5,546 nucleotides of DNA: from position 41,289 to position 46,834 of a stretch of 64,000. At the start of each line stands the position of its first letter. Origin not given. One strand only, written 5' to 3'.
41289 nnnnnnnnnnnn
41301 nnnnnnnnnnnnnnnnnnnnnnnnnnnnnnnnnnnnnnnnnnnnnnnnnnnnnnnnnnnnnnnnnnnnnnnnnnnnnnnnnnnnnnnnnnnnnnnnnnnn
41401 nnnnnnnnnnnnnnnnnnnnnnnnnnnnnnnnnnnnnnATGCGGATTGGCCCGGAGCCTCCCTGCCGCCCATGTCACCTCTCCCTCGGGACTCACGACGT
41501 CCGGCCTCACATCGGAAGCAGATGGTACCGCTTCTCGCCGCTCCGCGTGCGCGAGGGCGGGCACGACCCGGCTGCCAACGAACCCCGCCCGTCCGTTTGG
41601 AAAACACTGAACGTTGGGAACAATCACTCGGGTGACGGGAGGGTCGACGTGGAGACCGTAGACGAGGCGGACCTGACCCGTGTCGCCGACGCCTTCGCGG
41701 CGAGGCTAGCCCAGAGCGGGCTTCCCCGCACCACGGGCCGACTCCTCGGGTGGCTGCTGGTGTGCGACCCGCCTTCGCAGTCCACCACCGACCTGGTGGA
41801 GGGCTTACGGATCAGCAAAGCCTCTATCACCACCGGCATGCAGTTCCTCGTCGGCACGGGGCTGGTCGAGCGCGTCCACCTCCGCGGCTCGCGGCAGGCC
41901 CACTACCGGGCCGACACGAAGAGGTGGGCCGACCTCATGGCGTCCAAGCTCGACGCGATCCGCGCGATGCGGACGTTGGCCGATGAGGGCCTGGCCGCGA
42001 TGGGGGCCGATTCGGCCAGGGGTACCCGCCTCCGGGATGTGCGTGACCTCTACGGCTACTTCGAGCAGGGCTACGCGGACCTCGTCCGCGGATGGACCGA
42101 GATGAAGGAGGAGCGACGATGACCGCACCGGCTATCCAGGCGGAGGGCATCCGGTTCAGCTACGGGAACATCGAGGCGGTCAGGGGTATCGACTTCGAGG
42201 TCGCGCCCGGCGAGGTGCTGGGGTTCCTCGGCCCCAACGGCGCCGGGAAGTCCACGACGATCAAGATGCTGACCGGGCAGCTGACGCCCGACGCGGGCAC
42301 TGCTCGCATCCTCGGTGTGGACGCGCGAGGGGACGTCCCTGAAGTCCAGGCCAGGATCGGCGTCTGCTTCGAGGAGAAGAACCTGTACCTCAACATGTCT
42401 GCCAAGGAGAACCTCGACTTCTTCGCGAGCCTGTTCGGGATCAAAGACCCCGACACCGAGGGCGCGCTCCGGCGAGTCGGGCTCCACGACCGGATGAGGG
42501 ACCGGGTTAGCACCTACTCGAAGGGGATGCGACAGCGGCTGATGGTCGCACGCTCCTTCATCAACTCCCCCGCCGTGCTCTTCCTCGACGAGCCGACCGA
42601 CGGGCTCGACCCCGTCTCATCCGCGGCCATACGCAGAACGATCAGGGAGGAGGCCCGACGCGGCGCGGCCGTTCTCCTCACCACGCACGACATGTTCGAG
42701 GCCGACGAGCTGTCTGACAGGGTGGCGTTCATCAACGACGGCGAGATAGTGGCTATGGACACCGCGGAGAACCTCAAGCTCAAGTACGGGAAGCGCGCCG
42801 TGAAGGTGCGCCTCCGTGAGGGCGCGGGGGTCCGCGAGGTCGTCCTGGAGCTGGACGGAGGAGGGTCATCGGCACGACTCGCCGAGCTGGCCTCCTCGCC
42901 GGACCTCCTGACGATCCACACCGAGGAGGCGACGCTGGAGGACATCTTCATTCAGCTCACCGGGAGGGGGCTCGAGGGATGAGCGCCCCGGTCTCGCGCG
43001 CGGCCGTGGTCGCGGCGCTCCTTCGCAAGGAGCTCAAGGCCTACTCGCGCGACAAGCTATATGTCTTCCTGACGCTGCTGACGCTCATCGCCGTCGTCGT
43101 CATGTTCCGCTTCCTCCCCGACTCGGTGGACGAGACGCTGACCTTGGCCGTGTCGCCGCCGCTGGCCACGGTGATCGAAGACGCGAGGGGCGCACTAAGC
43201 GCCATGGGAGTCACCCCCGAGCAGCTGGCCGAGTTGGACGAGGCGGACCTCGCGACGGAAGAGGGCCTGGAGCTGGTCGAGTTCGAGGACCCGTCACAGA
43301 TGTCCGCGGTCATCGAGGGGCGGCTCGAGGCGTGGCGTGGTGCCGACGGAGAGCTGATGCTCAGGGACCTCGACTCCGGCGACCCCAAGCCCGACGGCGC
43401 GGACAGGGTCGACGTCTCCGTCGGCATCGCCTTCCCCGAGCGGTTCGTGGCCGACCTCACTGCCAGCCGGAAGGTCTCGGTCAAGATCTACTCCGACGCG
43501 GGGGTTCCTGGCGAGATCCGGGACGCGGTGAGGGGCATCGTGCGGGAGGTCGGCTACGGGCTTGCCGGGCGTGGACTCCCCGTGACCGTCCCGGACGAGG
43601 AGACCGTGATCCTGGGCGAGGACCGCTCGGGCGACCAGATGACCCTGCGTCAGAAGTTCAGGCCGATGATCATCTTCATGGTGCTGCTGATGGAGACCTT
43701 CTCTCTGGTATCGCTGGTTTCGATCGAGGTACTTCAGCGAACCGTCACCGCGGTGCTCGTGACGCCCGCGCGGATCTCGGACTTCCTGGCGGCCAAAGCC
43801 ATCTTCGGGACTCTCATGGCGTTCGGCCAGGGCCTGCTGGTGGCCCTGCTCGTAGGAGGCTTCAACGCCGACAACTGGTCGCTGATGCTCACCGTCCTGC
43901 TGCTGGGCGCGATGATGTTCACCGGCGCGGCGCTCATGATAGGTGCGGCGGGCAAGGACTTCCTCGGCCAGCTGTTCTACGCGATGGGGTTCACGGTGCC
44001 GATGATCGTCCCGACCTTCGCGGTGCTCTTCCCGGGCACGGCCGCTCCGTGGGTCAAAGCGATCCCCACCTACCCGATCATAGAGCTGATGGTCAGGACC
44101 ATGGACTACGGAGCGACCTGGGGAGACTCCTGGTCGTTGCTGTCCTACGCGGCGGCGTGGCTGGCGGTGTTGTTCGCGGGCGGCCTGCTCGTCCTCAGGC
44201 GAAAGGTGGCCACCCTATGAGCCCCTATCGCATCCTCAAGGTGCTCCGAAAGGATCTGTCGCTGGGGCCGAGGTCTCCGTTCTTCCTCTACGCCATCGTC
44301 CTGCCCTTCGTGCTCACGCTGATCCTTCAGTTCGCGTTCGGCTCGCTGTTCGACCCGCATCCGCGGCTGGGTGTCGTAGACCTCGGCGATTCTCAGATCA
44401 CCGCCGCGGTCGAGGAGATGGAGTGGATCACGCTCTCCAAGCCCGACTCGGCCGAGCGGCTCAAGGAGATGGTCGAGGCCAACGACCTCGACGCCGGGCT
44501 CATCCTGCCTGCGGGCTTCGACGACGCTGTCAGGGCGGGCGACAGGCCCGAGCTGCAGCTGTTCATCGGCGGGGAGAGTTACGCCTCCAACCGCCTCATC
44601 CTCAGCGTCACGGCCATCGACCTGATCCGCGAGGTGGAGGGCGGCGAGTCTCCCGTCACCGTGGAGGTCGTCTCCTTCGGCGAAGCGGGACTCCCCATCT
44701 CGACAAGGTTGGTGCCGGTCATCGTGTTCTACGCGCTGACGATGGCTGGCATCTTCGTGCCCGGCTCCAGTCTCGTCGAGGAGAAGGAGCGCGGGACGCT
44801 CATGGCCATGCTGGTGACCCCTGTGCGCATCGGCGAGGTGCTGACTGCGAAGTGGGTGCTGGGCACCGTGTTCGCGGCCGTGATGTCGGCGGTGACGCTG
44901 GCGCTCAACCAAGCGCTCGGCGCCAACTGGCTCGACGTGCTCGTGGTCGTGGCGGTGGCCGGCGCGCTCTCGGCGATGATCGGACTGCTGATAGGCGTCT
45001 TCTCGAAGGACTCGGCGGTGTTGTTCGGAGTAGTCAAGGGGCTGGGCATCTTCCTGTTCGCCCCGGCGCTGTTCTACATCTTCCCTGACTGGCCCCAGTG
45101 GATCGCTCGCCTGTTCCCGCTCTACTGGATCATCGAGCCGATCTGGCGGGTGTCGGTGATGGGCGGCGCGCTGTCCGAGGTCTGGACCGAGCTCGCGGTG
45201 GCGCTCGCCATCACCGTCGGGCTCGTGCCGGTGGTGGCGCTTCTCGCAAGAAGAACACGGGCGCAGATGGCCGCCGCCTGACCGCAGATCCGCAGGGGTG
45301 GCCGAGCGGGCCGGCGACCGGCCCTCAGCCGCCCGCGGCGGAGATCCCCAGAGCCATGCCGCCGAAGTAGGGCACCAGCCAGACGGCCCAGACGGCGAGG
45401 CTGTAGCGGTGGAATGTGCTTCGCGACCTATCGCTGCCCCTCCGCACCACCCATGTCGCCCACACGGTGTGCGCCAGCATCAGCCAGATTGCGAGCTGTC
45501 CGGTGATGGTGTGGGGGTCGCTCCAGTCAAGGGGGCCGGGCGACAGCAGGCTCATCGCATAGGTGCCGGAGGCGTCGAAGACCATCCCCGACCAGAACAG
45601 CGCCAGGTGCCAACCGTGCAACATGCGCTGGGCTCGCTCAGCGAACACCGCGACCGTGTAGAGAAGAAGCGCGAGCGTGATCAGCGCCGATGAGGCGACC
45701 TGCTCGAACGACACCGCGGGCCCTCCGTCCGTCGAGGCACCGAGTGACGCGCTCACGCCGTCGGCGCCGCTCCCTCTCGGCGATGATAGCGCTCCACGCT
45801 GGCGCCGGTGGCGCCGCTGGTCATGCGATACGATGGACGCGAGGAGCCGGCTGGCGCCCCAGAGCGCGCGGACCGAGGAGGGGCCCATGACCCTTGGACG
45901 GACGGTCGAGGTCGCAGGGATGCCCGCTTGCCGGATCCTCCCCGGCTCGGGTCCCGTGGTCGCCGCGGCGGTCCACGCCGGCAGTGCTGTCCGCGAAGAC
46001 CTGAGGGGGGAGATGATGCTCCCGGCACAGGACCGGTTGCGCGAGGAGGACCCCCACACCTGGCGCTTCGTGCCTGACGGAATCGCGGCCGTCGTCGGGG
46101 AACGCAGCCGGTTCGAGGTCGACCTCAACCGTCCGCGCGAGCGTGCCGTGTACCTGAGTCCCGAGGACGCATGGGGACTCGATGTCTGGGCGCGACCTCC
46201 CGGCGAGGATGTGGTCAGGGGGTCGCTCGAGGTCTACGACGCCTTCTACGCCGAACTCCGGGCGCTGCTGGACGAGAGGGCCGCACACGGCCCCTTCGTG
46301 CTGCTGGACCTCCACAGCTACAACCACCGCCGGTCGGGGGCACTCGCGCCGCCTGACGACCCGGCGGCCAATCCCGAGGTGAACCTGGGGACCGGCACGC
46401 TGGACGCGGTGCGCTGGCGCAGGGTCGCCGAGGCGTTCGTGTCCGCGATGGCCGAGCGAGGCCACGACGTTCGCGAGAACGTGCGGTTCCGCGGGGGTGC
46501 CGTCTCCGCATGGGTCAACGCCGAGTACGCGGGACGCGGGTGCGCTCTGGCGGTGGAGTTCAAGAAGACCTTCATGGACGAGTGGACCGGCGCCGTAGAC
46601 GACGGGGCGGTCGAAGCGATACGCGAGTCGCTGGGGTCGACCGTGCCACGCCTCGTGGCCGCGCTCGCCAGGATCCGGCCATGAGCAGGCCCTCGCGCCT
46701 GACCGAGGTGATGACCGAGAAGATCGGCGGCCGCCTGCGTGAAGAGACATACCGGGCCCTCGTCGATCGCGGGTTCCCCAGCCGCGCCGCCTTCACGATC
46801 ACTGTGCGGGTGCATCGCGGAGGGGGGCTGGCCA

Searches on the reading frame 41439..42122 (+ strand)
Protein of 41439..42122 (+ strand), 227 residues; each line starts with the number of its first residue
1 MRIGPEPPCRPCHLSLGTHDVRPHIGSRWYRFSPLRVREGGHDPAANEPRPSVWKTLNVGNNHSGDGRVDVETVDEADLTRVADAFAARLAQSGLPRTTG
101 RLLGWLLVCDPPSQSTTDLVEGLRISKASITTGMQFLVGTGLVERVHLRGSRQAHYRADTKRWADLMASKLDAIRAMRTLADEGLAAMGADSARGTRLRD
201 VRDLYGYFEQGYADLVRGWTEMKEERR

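Call 14: search_protein_families(library=pfam, proteins=[window:41439-42122:+], max_evalue=0.00001)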
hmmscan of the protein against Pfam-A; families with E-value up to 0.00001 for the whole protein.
window:41439-42122:+ (227 aa): 0 families

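Call 29: search_protein_families(library=pfam, proteins=[window:41439-42119:+], max_evalue=10)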
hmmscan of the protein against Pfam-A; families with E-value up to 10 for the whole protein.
window:41439-42119:+ (227 aa): 3 families
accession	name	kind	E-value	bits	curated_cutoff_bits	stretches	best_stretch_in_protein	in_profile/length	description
PF12802.13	MarR_2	-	8.3e-05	23.1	27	1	93-152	1-59/61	MarR family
PF01047.28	MarR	-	0.068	13.5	24.6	1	112-148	16-52/59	MarR family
PF04898.20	Glu_syn_central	-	0.34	10.7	22.8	1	173-213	16-56/277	Glutamate synthase central domain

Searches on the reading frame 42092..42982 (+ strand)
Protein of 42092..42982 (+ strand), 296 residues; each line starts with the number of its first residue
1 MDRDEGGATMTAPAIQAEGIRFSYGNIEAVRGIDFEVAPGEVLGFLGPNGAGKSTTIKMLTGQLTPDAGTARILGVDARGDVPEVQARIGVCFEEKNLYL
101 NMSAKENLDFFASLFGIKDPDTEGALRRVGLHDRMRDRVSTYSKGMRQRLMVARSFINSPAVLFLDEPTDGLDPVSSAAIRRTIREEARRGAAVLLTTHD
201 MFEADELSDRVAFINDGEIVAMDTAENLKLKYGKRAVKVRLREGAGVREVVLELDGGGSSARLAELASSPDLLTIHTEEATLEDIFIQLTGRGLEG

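Call 14: search_protein_families(library=pfam, proteins=[window:42092-42982:+], max_evalue=0.00001)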
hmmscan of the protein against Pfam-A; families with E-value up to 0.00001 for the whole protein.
window:42092-42982:+ (296 aa): 2 families
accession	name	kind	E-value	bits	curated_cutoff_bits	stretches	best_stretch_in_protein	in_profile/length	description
PF00005.33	ABC_tran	-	1.9e-32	113.2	25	1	31-169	2-136/137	ABC transporter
PF13304.12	AAA_21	-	2.6e-12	47.9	27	1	142-203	238-302/304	AAA domain, putative AbiEii toxin, Type IV TA system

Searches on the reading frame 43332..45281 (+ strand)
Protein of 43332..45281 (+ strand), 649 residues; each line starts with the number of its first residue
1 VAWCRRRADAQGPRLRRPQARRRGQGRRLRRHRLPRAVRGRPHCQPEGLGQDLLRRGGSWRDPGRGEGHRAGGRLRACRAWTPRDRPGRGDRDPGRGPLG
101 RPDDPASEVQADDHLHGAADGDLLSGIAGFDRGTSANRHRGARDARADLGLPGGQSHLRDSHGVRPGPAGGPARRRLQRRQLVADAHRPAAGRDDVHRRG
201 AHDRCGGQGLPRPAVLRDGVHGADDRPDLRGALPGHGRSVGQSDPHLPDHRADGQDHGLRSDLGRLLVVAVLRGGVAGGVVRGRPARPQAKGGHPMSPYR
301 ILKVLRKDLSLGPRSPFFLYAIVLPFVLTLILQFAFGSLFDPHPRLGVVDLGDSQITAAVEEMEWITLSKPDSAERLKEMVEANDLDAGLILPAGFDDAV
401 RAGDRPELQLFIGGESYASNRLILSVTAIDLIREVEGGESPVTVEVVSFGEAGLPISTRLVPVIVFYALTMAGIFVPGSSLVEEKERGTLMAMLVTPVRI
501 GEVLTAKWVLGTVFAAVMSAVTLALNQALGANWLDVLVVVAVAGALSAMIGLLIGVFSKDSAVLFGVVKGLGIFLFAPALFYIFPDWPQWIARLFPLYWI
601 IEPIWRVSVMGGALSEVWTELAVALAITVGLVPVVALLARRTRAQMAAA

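Call 14: search_protein_families(library=pfam, proteins=[window:43332-45281:+], max_evalue=0.00001)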
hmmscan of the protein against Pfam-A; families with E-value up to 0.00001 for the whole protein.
window:43332-45281:+ (649 aa): 3 families
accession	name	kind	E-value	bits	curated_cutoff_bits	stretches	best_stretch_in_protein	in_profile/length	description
PF12698.13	ABC2_membrane_3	-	2e-31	109.8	31.6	1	318-632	3-342/347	ABC-2 family transporter protein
PF01061.29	ABC2_membrane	-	4.9e-10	39.7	26.9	1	462-602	52-204/211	ABC-2 type transporter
PF12679.13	ABC2_membrane_2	-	4e-07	30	27.2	1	387-571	72-191/283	ABC-2 family transporter protein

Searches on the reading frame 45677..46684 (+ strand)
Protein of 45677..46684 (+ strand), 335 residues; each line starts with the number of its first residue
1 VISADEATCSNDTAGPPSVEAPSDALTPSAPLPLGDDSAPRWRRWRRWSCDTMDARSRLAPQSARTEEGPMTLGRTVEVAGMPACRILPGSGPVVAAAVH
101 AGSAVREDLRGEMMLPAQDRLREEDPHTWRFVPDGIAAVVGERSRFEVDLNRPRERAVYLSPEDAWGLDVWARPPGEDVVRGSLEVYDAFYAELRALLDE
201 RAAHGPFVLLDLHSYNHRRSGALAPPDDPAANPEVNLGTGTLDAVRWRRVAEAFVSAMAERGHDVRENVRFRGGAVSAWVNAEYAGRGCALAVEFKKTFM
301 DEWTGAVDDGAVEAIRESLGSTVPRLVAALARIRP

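Call 14: search_protein_families(library=pfam, proteins=[window:45677-46684:+], max_evalue=0.00001)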
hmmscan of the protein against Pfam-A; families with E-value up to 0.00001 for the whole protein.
window:45677-46684:+ (335 aa): 1 family
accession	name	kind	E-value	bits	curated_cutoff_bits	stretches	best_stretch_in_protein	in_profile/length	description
PF05013.17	FGase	-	4.4e-26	92.8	28.9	1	93-297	2-215/219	N-formylglutamate amidohydrolase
